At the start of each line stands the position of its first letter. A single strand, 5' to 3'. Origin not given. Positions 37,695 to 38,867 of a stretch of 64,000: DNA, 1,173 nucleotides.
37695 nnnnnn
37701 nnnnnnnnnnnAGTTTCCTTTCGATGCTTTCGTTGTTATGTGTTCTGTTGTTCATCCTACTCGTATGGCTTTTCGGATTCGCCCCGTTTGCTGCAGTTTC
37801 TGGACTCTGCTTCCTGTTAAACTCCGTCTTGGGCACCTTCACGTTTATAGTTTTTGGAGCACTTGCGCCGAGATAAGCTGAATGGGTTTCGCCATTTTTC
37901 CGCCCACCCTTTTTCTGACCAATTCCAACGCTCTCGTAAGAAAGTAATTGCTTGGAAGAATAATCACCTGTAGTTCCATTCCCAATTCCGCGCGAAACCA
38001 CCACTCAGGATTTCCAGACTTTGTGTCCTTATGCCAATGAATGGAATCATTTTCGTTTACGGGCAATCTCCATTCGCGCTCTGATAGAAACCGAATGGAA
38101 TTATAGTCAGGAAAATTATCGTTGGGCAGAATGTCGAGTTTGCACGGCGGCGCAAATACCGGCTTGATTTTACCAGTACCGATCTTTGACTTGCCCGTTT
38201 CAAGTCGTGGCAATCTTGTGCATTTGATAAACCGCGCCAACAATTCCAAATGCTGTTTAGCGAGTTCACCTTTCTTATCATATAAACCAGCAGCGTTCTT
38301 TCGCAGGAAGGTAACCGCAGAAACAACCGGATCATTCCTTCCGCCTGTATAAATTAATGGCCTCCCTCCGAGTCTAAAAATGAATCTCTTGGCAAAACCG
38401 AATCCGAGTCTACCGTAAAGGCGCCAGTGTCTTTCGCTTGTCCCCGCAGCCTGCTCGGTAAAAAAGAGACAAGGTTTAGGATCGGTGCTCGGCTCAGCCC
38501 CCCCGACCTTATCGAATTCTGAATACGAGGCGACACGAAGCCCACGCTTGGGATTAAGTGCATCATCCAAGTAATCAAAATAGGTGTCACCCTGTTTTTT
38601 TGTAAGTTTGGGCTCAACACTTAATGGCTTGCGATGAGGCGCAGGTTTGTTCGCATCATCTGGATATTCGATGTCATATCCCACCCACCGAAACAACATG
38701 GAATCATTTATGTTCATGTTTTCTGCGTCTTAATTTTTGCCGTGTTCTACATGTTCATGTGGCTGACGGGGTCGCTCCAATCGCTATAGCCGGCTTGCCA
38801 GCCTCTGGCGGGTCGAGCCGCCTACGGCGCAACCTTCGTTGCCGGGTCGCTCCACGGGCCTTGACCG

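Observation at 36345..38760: About 2.4 kb low-GC islet: four-gene operon of unknown function embedded between high-GC housekeeping genes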

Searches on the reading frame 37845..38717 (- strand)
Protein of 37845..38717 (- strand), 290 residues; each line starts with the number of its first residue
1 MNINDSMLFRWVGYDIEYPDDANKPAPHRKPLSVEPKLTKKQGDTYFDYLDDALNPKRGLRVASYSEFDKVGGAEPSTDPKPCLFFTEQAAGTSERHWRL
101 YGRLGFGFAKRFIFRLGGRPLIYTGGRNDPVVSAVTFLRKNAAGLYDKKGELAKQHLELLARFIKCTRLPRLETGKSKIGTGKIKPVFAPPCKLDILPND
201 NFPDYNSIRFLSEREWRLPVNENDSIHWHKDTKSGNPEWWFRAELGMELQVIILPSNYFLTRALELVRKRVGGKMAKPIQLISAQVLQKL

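Call 3: search_protein_families(library=pfam, proteins=[window:37845-38717:-], max_evalue=0.1)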
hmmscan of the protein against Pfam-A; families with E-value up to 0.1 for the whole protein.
window:37845-38717:- (290 aa): 0 families

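Call 4: search_protein_families(library=padloc, proteins=[window:37845-38717:-], max_evalue=0.1)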
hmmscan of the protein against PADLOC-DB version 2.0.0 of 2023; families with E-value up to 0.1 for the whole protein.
window:37845-38717:- (290 aa): 0 families

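Call 5: search_protein_families(library=ncbifam, proteins=[window:37845-38717:-], max_evalue=0.1)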
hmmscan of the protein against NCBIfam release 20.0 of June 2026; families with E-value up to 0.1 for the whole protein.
window:37845-38717:- (290 aa): 0 families

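Call 6: search_protein_families(library=phrogs, proteins=[window:37845-38717:-], max_evalue=0.1)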
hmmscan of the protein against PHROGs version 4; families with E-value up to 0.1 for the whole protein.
window:37845-38717:- (290 aa): 0 families

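Call 11: find_homologous_proteins(query=window:37845-38717:-, max_evalue=0.01)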
Query window:37845-38717:- (290 aa): 31 proteins with E <= 0.01 among 850 candidates.
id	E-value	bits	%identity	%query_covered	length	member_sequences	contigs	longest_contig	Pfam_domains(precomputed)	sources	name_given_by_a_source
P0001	1.8e-198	676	100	100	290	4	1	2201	-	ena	-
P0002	8.5e-106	372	62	100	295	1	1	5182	-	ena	-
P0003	1.3e-83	299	52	100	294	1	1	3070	-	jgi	jgi:hypothetical protein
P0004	3.0e-83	297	51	100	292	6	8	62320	-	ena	-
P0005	6.1e-83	296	52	100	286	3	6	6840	-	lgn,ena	-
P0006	1.4e-82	295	53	100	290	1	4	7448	-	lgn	-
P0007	2.1e-82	295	52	100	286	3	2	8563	-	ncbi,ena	-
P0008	3.4e-82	294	53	100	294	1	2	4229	-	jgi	jgi:hypothetical protein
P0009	3.8e-81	291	51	100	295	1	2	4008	-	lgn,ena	-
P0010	2.0e-80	288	52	100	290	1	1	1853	-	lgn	-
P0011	1.2e-79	286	52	100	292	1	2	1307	-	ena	-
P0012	2.2e-78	282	50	100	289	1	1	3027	-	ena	-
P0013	2.2e-77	278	50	100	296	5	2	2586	-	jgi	-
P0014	4.6e-77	277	50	100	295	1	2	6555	-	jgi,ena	jgi:hypothetical protein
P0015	1.5e-76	275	49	100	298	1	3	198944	-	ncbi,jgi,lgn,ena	jgi:hypothetical protein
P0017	4.7e-76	274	50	100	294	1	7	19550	-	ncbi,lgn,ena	-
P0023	6.2e-72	260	47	100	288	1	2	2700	PF10899.14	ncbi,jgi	jgi:hypothetical protein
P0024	1.7e-70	256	46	100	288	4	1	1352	PF10899.14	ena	-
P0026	3.8e-69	251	47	100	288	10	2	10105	-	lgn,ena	-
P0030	2.0e-64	236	44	100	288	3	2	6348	PF10899.14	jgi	jgi:hypothetical protein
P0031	1.4e-59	220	42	100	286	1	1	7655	PF10899.14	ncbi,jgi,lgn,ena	jgi:hypothetical protein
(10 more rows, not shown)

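Call 12: find_encoding_contigs(protein=window:37848-38717:-, flank=10000, max_places=10)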
Protein window:37848-38717:- (290 aa): 13 contigs read that carry it; 10 places shown.
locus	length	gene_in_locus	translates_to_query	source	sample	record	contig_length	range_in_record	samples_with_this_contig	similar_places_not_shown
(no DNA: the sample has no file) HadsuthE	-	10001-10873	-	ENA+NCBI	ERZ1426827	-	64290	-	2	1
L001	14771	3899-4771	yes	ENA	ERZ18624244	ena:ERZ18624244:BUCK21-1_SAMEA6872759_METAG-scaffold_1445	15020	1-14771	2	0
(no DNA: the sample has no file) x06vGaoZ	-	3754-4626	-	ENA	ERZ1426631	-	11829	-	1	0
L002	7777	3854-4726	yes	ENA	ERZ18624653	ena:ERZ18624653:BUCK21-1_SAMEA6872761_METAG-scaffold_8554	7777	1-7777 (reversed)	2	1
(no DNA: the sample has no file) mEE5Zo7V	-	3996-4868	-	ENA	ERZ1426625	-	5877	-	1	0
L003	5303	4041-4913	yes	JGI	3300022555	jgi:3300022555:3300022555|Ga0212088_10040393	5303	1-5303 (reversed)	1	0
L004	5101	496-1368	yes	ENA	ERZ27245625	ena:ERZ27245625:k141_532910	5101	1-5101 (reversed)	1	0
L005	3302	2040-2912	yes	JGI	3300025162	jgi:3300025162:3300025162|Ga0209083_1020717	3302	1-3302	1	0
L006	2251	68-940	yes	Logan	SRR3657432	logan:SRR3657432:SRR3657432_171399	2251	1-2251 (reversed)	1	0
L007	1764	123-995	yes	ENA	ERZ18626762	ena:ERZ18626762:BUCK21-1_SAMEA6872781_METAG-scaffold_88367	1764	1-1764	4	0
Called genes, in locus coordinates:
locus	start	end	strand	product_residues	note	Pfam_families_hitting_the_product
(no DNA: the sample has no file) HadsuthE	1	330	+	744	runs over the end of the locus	PF04151:PPC (faint)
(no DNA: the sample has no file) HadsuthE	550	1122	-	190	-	PF14522:Cytochrome_C7 (faint), PF22113:Mtrc-MtrF_II-IV_dom (weak), PF13435:Cytochrome_C554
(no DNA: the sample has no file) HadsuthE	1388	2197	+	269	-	PF01012:ETF (weak)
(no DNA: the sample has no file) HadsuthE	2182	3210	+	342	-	PF01012:ETF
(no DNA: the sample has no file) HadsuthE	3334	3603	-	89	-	-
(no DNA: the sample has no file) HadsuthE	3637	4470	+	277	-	-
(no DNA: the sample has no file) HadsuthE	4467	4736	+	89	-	-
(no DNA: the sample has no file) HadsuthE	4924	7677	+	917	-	PF00133:tRNA-synt_1, PF01406:tRNA-synt_1e (faint), PF09334:tRNA-synt_1g, PF13603:tRNA-synt_1_2, PF08264:Anticodon_1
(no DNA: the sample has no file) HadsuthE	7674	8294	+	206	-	PF01258:zf-dskA_traR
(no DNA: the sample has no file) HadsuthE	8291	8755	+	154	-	PF01252:Peptidase_A8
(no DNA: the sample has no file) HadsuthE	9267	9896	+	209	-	PF00041:fn3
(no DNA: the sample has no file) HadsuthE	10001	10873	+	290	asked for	-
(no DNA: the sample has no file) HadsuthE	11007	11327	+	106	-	-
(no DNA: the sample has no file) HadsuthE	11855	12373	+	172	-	-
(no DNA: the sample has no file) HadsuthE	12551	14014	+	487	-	PF00149:Metallophos, PF12850:Metallophos_2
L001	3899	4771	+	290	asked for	-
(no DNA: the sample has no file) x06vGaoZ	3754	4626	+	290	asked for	-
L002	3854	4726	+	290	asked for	-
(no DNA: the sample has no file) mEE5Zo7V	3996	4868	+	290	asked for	-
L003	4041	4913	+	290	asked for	-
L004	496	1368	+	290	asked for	-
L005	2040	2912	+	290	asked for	-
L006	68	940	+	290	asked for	-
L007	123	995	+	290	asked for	-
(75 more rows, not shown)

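Call 14: search_protein_families(library=pfam, alignment_id=A1, max_evalue=10)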
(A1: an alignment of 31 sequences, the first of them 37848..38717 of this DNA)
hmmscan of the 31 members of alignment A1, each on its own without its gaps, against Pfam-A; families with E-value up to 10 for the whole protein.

A. member 1, window:37848-38717:- (290 aa): 0 families

B. families by the number of members that match (of 31 scanned): 10 families
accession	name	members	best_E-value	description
PF10899.13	AbiGi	29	1.1e-05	Putative abortive phage resistance protein AbiGi, antitoxin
PF22332.1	TAZ1_RBM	3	0.23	RAP1 binding motif of TAZ1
PF08044.16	DUF1707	2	0.12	DUF1707 SHOCT-like domain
PF00486.34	Trans_reg_C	1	0.047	Transcriptional regulatory protein, C terminal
PF08112.16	ATP-synt_E_2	1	0.074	ATP synthase epsilon subunit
PF01923.23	Cob_adeno_trans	1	0.094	Cobalamin adenosyltransferase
PF23879.1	DUF7232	1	0.13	Family of unknown function (DUF7232)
PF08186.16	Wound_ind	1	0.14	Wound-inducible basic protein family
PF11439.13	T3SchapCesA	1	0.17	Type III secretion system filament chaperone CesA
PF11185.13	DUF2971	1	0.33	Protein of unknown function (DUF2971)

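Call 15: search_protein_families(library=padloc, alignment_id=A1, max_evalue=10)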
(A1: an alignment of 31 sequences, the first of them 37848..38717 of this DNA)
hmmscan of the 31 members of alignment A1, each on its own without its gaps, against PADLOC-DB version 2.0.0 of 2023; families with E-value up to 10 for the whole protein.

A. member 1, window:37848-38717:- (290 aa): 0 families

B. families by the number of members that match (of 31 scanned): 2 families
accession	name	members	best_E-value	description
PDLC02331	AbiGi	28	1.4e-06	AbiGi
PDLC02057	Cas10d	1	0.011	-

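Call 17: find_encoding_contigs(protein=P0015, flank=8000, max_places=3)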
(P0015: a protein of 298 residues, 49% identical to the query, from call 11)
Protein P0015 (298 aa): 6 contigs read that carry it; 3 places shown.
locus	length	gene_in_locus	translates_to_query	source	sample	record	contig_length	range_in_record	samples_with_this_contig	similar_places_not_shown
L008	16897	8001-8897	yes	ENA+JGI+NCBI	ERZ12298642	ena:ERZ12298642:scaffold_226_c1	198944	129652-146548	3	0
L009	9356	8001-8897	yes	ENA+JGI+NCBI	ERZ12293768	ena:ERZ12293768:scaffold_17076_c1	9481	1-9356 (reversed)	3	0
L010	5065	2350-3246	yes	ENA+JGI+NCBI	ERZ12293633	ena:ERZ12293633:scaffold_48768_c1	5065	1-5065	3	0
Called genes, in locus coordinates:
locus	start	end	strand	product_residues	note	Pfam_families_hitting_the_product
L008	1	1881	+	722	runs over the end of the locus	PF00270:DEAD, PF00271:Helicase_C, PF16124:RecQ_Zn_bind, PF09382:RQC, PF00570:HRDC, PF14493:HTH_40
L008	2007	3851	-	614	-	PF00005:ABC_tran, PF02463:SMC_N (faint), PF03193:RsgA_GTPase (faint), PF12848:ABC_tran_Xtn, PF00005:ABC_tran, PF13555:AAA_29 (weak), PF13304:AAA_21 (weak), PF16326:ABC_tran_CTD (weak), +11 more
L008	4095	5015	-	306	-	PF05014:Nuc_deoxyrib_tr (faint)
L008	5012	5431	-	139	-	PF00152:tRNA-synt_2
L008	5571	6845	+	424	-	PF09903:DUF2130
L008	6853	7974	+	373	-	PF09851:SHOCT (weak)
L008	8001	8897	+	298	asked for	-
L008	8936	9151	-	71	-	PF10049:DUF2283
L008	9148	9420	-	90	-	-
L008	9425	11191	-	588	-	PF01336:tRNA_anti-codon, PF00152:tRNA-synt_2, PF01409:tRNA-synt_2d (faint)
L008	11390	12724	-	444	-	PF01960:ArgJ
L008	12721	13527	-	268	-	PF02567:PhzC-PhzF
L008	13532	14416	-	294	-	PF01135:PCMT (weak), PF05175:MTS (weak), PF13489:Methyltransf_23, PF24675:NpmA (weak), PF13847:Methyltransf_31, PF08241:Methyltransf_11, PF08242:Methyltransf_12, PF13649:Methyltransf_25, +2 more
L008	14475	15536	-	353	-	PF01118:Semialdhyde_dh, PF01408:GFO_IDH_MocA (faint), PF22698:Semialdhyde_dhC_1, PF02774:Semialdhyde_dhC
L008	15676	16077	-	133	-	PF00380:Ribosomal_S9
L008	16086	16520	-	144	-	PF00572:Ribosomal_L13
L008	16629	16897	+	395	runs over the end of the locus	-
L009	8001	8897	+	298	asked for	-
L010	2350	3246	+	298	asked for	-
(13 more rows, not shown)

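Call 18: find_encoding_contigs(protein=P0004, flank=8000, max_places=3)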
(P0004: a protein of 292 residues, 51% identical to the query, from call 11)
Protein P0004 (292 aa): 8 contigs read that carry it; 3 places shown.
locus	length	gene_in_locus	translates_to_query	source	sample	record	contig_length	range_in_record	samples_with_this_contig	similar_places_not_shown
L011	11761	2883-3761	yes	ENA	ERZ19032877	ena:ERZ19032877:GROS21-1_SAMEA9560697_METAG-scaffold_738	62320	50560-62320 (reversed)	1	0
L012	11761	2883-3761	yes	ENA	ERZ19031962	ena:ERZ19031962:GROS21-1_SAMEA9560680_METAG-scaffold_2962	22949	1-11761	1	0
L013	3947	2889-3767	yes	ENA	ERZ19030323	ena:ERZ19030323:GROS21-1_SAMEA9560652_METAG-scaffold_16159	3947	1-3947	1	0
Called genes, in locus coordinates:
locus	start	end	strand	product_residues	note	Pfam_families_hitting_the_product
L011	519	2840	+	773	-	PF13385:Laminin_G_3, PF07679:I-set (weak), PF07686:V-set (faint), PF13895:Ig_2 (faint), PF13927:Ig_3, PF13385:Laminin_G_3, PF07679:I-set (weak), PF13927:Ig_3 (weak)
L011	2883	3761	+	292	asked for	-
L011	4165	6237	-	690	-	PF10459:Peptidase_S46, PF13365:Trypsin_2 (faint)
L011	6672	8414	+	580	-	PF03169:OPT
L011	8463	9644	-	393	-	PF04055:Radical_SAM, PF06969:HemN_C (weak)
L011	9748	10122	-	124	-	PF00072:Response_reg (weak)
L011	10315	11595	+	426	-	PF08529:NusA_N, PF00575:S1 (faint), PF13184:KH_NusA_1st, PF26594:KH_NusA_2nd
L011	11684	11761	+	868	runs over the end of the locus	PF04760:IF2_N, PF00009:GTP_EFTU, PF01926:MMR_HSR1, PF22042:EF-G_D2, PF11987:IF-2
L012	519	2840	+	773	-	PF13385:Laminin_G_3, PF07679:I-set (weak), PF07686:V-set (faint), PF13895:Ig_2 (faint), PF13927:Ig_3, PF13385:Laminin_G_3, PF07679:I-set (weak), PF13927:Ig_3 (weak)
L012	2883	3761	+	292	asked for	-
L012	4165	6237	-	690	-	PF10459:Peptidase_S46, PF13365:Trypsin_2 (faint)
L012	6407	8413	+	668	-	PF03169:OPT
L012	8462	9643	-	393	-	PF04055:Radical_SAM, PF06969:HemN_C (weak)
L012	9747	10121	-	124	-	PF00072:Response_reg (weak)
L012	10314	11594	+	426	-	PF08529:NusA_N, PF00575:S1 (faint), PF13184:KH_NusA_1st, PF26594:KH_NusA_2nd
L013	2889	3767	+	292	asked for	-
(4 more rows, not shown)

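Call 19: find_encoding_contigs(protein=P0031, flank=8000, max_places=3)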
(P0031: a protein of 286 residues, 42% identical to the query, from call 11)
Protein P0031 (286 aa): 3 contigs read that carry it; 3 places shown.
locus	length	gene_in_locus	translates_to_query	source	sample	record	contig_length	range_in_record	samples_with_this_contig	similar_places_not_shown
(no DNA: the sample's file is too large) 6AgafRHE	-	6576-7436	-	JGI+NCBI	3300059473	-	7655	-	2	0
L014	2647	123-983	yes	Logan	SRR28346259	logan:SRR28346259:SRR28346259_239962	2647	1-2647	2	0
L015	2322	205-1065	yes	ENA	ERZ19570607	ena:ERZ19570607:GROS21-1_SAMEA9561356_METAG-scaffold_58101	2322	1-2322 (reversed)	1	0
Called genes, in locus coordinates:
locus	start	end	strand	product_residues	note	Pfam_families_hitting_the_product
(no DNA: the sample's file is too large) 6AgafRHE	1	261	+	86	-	?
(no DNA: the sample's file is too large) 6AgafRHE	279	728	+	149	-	-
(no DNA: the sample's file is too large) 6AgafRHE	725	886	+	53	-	-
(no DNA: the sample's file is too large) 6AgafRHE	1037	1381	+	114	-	-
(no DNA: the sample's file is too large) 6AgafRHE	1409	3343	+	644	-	PF03781:FGE-sulfatase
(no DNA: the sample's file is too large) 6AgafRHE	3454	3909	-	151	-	-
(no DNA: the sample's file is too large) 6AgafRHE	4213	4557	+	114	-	-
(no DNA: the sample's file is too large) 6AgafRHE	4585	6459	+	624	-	PF03781:FGE-sulfatase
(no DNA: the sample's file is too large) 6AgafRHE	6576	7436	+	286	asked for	PF10899:AbiGi (faint)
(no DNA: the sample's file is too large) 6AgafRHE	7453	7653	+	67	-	?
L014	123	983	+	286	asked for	PF10899:AbiGi (faint)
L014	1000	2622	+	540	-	PF03781:FGE-sulfatase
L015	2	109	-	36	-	?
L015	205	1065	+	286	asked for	PF10899:AbiGi (faint)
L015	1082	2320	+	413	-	?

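Call 20: find_encoding_contigs(protein=P0002, flank=8000, max_places=3)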
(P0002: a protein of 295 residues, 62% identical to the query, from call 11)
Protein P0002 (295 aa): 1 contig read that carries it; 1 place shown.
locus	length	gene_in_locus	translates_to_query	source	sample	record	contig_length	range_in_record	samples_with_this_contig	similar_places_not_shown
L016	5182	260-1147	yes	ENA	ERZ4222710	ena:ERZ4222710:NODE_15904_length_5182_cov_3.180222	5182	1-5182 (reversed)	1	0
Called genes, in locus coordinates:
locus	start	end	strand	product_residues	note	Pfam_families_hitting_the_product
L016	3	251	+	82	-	?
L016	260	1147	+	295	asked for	-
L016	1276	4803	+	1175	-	PF13415:Beta-prop_FBX42, PF13964:Beta-prop_Calicin, PF24681:Kelch_KLHDC2_KLHL20_DRC7, PF24981:Beta-prop_ATRN-LZTR1, PF01344:Kelch_1, PF13418:Beta-prop_TYW4, PF01344:Kelch_1, PF13415:Beta-prop_FBX42, +35 more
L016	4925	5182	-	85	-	?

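Call 21: find_encoding_contigs(protein=P0007, flank=8000, max_places=3)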
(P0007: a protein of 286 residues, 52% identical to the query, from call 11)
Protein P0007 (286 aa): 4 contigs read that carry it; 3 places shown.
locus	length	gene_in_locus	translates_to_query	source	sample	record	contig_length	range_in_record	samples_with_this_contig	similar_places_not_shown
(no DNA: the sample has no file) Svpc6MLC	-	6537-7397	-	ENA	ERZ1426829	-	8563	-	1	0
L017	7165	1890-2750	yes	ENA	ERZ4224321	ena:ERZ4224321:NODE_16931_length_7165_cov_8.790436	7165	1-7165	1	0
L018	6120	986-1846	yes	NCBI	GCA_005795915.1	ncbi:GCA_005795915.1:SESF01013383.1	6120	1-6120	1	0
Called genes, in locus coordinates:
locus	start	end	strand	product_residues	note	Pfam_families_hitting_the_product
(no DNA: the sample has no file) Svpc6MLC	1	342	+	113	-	?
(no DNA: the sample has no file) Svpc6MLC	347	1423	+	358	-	-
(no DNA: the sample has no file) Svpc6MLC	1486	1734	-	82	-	-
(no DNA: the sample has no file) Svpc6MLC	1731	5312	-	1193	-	-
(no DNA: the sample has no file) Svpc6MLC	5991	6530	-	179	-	-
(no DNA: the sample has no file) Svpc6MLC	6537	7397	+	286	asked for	-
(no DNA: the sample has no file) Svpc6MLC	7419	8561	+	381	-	?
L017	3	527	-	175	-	?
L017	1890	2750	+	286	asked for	-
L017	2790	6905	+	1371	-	PF19190:BACON_2 (faint), PF13004:BACON (faint), PF13385:Laminin_G_3, PF00963:Cohesin (weak)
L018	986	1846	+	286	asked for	-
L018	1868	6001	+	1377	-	PF19190:BACON_2 (faint), PF13004:BACON (faint), PF13385:Laminin_G_3, PF00963:Cohesin (weak)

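Call 22: find_encoding_contigs(protein=P0026, flank=8000, max_places=3)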
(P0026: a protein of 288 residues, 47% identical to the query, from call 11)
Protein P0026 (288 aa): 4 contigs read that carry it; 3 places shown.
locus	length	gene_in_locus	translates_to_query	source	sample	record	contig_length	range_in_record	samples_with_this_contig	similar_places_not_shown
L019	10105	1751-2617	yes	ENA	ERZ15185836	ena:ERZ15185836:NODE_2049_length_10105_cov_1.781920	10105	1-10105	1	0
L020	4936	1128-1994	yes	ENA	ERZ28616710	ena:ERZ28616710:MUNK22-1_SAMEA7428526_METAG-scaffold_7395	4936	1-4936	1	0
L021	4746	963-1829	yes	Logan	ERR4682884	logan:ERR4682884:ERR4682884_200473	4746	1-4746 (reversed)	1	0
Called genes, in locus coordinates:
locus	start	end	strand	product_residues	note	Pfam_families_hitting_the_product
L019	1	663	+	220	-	?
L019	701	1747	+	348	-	-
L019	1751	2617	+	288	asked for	-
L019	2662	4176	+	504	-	PF03781:FGE-sulfatase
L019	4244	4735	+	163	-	-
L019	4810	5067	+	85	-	PF10387:DUF2442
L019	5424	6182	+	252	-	PF01544:CorA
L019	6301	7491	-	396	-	PF12242:Eno-Rase_NADH_b, PF12241:Enoyl_reductase, PF07055:Eno-Rase_FAD_bd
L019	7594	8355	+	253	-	PF03740:PdxJ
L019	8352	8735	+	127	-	PF01648:ACPS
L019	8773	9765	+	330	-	PF00490:ALAD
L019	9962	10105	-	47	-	?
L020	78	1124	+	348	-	-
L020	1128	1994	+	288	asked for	-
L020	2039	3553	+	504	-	PF03781:FGE-sulfatase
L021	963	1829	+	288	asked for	-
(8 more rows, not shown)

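Call 60: search_protein_representatives(alignment_id=A1)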
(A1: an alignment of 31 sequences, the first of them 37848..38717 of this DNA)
Query: 31 sequences, 296 profile positions. Proteins with E-value up to 0.001 (for the whole library): 374; up to 1e-10: 119; up to 1e-30: 23. The best 150 are listed.
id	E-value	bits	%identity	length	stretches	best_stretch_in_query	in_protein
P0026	5.9e-128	442.6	-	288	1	1-296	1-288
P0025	2.1e-120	417.9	-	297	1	1-296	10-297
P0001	4.9e-118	410.1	-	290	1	1-296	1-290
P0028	5.0e-116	403.5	-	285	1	1-296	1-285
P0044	6.9e-50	186.3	-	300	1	1-296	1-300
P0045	1.1e-47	179.1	-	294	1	4-295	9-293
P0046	2.6e-46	174.6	-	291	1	3-296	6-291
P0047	7.7e-44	166.5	-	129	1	168-296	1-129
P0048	1.0e-43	166.1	-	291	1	3-295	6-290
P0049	2.0e-43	165.1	-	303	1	4-296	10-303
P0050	5.0e-42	160.5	-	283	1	1-296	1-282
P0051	3.6e-41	157.7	-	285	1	4-296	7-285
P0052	3.9e-40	154.3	-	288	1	2-289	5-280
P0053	3.2e-38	148.1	-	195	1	108-283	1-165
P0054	6.2e-38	147.1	-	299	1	6-295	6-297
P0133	3.1e-13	66.0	-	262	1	2-292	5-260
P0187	3.7e-09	52.6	-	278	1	33-287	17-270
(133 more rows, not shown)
